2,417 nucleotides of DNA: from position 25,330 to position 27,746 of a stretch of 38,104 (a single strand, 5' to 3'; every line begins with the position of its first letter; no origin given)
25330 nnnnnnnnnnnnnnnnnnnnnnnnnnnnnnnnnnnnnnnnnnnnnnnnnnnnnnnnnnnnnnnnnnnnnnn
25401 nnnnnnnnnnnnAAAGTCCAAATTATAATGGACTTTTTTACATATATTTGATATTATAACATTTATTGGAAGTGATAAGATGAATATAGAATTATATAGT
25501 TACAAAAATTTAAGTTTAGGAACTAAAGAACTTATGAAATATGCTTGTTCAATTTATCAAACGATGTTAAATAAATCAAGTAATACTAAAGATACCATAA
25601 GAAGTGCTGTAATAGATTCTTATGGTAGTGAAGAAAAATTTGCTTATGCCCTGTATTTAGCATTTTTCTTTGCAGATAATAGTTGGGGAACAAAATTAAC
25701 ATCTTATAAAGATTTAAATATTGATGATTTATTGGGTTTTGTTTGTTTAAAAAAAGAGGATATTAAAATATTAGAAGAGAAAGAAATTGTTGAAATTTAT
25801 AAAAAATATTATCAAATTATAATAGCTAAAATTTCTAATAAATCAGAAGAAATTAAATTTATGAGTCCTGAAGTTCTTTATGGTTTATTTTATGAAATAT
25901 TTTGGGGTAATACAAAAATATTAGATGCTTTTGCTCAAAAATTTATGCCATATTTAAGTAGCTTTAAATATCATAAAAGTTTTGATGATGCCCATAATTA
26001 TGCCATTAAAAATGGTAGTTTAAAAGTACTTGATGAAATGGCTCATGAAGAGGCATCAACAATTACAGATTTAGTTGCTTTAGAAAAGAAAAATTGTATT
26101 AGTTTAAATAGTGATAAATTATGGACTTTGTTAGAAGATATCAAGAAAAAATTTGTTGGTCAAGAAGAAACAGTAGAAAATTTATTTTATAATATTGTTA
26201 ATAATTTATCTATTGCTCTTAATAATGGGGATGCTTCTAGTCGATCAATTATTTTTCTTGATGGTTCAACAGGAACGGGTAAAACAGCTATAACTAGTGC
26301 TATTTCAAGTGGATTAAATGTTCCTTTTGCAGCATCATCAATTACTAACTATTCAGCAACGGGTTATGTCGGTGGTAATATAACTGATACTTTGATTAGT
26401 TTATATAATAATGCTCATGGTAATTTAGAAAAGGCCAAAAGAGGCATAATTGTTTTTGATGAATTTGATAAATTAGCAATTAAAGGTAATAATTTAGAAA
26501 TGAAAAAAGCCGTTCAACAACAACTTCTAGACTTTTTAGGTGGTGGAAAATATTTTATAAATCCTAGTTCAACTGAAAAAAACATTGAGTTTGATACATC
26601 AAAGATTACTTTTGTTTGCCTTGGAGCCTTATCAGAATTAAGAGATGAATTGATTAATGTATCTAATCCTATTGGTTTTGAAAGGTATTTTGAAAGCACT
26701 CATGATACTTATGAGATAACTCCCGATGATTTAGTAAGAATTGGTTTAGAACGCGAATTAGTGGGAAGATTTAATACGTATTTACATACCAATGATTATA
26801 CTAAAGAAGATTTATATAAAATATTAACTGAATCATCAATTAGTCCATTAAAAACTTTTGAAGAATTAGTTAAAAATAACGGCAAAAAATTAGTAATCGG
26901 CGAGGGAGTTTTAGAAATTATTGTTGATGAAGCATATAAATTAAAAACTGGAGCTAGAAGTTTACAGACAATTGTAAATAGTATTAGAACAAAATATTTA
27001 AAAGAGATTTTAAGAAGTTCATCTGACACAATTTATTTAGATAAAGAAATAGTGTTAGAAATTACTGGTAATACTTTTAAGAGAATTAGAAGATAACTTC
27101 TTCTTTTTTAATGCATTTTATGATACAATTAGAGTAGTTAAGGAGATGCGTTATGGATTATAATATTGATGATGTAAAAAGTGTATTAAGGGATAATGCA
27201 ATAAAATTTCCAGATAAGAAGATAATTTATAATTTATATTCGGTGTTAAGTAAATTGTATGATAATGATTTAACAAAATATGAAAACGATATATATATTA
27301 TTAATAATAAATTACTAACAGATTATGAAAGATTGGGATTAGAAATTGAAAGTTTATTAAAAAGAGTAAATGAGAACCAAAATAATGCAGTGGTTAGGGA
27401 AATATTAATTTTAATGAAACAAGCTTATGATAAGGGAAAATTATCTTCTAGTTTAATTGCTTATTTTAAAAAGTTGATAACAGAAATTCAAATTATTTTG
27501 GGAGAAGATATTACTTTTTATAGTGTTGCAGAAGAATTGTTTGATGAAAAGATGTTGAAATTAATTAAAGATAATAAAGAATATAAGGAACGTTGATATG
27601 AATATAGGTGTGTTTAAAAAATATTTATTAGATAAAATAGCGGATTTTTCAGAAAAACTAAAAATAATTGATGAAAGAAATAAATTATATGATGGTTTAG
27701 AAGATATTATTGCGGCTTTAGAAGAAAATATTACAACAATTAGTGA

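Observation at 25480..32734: Candidate undescribed multi-gene system: ClpX-like unfoldase, four orphan helical proteins, HD hydrolase and PII-like protein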

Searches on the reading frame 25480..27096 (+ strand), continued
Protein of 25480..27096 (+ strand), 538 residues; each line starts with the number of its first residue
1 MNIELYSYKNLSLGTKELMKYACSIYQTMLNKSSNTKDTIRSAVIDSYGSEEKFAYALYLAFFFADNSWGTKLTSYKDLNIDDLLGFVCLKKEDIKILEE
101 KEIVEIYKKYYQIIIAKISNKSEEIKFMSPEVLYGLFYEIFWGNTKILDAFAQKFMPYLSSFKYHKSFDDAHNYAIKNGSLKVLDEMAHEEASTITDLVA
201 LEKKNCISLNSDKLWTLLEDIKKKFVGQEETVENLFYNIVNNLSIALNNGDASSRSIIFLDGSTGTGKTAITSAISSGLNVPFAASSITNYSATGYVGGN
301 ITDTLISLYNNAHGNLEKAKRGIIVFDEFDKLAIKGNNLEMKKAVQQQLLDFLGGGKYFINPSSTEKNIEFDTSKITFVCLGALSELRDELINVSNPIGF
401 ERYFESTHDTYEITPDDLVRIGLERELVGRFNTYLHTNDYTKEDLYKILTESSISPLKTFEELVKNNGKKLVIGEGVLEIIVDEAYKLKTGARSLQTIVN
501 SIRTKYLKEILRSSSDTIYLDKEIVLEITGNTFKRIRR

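Call 63: search_solved_structures(query=window:25480-27096:+, max_evalue=1e-10, show_alignments=1)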
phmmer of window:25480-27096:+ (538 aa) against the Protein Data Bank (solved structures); distinct sequences matched with E-value up to 1e-10: 16.
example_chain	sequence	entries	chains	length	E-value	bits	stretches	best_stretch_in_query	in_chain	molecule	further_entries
6wr2_A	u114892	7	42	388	1.5e-30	110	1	225-504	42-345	ATP-dependent Clp protease ATP-binding subunit ClpX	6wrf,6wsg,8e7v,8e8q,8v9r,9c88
9c87_A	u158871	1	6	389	1.5e-30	110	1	225-504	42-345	ATP-dependent Clp protease ATP-binding subunit ClpX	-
4i34_A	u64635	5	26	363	1.7e-30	109.8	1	225-504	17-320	ATP-dependent Clp protease ATP-binding subunit ClpX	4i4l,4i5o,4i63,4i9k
8e91_A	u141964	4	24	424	2.6e-30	109.2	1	225-504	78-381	ATP-dependent Clp protease ATP-binding subunit ClpX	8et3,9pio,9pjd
6po1_A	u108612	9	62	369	3.6e-30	108.8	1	225-504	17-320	ATP-dependent Clp protease ATP-binding subunit ClpX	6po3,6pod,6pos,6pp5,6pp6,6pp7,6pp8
3hte_A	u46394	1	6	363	4.5e-30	108.4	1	225-504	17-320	ATP-dependent Clp protease ATP-binding subunit clpX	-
3hws_A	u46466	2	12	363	4.5e-30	108.4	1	225-504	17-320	ATP-dependent Clp protease ATP-binding subunit clpX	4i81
8yd0_A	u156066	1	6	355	1.6e-29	106.6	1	255-510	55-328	ATP-dependent Clp protease ATP-binding subunit ClpX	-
6vfs_E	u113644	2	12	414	4e-29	105.3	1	220-501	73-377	ATP-dependent Clp protease ATP-binding subunit ClpX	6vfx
6sfw_O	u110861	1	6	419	1.8e-28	103.1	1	252-511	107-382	ATP-dependent Clp protease ATP-binding subunit ClpX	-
9ndj_F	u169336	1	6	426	1.4e-27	100.3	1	226-513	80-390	ATP-dependent Clp protease ATP-binding subunit ClpX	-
1um8_A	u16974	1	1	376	1.4e-27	100.2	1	253-526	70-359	ATP-dependent Clp protease ATP-binding subunit clpX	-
9ykx_A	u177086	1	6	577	8.9e-23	84.4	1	254-389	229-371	ATP-dependent clpX-like chaperone, mitochondrial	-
9dvy_A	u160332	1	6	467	1.1e-22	84.1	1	254-389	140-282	ATP-dependent Clp protease ATP-binding subunit clpX-like, mitochondrial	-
9p9v_A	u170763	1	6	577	2.3e-22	83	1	254-389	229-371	ATP-dependent clpX-like chaperone, mitochondrial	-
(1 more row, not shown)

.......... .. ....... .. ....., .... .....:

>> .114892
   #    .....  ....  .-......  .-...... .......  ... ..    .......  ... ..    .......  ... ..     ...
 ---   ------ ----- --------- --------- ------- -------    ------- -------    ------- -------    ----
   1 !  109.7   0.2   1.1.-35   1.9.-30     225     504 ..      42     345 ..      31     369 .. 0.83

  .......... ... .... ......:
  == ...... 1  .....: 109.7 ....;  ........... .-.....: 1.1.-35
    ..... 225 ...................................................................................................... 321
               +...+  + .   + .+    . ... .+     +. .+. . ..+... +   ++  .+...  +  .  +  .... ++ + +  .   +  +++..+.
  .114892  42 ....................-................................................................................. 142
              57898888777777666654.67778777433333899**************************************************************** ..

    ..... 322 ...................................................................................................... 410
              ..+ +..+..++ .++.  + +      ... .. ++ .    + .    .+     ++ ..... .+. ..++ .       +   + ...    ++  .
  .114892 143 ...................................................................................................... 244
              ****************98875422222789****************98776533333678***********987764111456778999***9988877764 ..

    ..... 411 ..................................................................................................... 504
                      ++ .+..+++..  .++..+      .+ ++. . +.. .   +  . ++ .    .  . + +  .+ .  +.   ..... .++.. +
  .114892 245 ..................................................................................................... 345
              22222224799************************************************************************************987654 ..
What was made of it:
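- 25480..27096 (+): ClpX paralogue (538 aa). It has a complete ClpX-type AAA+ module after a novel ~200-aa N-terminal domain. It is not part of the A-D operon. Walker A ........, the pore loop GYVG, the IGF loop (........), Walker B and sensor-2 TGARSL all align with E. coli ClpX 6wr2 (call 63).
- On ClpX (equivalog): The alignment to 6wr2 shows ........, GYVG, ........, PIGF and TGARSL (call 63).
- Closest known: ClpX. Same: The Walker A and B motifs, the GYVG pore-1 loop, the IGF ClpP-docking loop and sensor-2 are all conserved (call 63).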

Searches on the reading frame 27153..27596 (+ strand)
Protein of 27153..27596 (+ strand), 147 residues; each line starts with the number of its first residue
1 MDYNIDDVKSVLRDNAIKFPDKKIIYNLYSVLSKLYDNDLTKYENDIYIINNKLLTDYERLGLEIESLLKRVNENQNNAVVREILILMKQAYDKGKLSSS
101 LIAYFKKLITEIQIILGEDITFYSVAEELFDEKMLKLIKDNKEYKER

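Call 3: search_protein_families(library=pfam, proteins=[window:27153-27596:+], max_evalue=0.1)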
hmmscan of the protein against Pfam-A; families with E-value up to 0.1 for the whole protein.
window:27153-27596:+ (147 aa): 1 family
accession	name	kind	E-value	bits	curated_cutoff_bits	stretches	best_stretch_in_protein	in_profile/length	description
PF03887.19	YfbU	-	0.0022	18.5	25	1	21-72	7-58/166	YfbU domain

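Call 4: search_protein_families(library=padloc, proteins=[window:27153-27596:+], max_evalue=0.1)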
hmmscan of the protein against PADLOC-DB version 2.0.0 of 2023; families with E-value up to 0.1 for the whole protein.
window:27153-27596:+ (147 aa): 0 families

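Call 5: search_protein_families(library=ncbifam, proteins=[window:27153-27596:+], max_evalue=0.1)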
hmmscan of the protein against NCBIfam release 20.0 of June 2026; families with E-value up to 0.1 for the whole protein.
window:27153-27596:+ (147 aa): 0 families

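Call 10: search_protein_families(library=phrogs, proteins=[window:27153-27596:+], max_evalue=0.01)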
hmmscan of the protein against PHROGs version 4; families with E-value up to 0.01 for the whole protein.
window:27153-27596:+ (147 aa): 1 family
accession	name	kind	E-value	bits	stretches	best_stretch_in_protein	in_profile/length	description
phrog_3486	-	unknown function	0.0043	18.6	1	63-141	9-86/102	-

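Call 48: search_protein_families(library=pfam, proteins=[window:27153-27596:+], max_evalue=10)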
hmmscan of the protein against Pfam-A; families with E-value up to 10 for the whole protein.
window:27153-27596:+ (147 aa): 1 family
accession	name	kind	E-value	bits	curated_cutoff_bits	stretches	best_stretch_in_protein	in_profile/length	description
PF03887.19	YfbU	-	0.0022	18.5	25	1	21-72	7-58/166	YfbU domain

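Call 81: search_solved_structures(query=A10, max_evalue=10, show_alignments=1)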
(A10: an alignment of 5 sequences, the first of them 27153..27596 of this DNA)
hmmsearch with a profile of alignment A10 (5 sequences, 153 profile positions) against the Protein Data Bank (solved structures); distinct sequences matched with E-value up to 10: 2.
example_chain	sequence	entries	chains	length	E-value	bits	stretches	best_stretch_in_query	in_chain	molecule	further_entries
8vdl_C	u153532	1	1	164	0.14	15.4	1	54-97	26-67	HB3VAR03 CIDRa1.4 domain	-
8qaf_A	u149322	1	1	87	0.17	15.1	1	56-103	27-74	sc-apCC-8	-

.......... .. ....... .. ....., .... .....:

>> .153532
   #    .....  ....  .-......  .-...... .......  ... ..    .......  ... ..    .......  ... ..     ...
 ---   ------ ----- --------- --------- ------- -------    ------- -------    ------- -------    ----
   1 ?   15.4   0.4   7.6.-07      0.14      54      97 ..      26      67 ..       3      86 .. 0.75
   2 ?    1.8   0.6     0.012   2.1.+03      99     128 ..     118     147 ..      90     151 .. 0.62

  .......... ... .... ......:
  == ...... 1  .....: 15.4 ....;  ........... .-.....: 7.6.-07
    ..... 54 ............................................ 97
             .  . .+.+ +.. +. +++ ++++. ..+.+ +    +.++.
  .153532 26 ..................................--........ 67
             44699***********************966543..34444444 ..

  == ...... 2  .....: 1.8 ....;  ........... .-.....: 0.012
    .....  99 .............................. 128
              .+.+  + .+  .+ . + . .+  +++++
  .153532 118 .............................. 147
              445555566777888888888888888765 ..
